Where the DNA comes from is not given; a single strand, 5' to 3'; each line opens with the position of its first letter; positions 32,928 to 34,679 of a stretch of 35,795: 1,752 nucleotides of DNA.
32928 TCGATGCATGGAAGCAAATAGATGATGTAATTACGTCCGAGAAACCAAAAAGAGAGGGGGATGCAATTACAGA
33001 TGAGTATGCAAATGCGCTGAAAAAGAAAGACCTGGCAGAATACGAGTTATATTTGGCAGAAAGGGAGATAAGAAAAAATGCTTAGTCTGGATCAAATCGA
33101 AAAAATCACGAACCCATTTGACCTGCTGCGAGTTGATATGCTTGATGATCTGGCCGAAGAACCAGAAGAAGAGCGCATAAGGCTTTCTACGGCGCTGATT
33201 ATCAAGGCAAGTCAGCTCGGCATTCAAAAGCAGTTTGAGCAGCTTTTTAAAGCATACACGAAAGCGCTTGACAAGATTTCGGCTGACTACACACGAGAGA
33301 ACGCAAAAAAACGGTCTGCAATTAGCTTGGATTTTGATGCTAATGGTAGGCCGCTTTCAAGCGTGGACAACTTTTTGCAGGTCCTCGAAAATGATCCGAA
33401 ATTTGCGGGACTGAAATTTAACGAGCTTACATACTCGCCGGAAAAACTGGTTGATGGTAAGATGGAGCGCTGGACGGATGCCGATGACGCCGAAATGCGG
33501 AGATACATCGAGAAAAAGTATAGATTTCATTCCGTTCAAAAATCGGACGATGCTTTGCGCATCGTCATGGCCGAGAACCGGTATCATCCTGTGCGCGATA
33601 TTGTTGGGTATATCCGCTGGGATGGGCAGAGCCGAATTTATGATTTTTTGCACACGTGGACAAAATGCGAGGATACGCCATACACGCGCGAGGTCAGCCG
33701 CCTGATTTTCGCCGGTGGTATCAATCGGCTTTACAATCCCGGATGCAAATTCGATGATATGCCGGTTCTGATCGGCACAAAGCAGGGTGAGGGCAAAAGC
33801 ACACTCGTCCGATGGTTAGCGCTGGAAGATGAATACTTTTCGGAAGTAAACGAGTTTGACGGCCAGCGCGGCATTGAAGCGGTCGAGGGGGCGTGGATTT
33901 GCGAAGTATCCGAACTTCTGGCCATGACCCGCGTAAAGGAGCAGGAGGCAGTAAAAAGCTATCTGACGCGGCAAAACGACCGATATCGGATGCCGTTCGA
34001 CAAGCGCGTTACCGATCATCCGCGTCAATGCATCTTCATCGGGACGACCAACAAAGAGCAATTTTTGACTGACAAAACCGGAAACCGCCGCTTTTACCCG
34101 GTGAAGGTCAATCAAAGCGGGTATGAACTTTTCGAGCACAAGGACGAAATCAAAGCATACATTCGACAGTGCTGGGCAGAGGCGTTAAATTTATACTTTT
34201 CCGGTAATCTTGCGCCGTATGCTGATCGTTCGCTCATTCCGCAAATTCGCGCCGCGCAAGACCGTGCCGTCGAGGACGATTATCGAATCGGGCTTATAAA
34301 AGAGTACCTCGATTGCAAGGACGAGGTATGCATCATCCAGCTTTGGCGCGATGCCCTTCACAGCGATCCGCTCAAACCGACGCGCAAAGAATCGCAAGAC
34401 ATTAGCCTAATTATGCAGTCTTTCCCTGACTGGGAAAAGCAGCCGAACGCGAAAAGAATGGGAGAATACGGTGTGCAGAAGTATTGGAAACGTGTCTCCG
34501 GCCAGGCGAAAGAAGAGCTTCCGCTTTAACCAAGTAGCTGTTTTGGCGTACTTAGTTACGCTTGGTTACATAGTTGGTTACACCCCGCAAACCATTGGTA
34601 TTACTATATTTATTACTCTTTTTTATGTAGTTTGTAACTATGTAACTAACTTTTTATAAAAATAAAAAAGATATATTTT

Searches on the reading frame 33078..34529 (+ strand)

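Call 8: search_protein_families(library=pfam, proteins=[window:33078-34529:+], max_evalue=0.01)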
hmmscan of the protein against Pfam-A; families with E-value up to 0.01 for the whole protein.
window:33078-34529:+ (483 aa): 2 families
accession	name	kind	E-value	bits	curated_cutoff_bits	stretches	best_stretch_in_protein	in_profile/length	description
PF05272.17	VapE-like_dom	-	2e-62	210.9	25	1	180-377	5-196/217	Virulence-associated protein E-like domain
PF19263.5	DUF5906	-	4.8e-07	30.9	27.6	1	231-338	1-114/114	Family of unknown function (DUF5906)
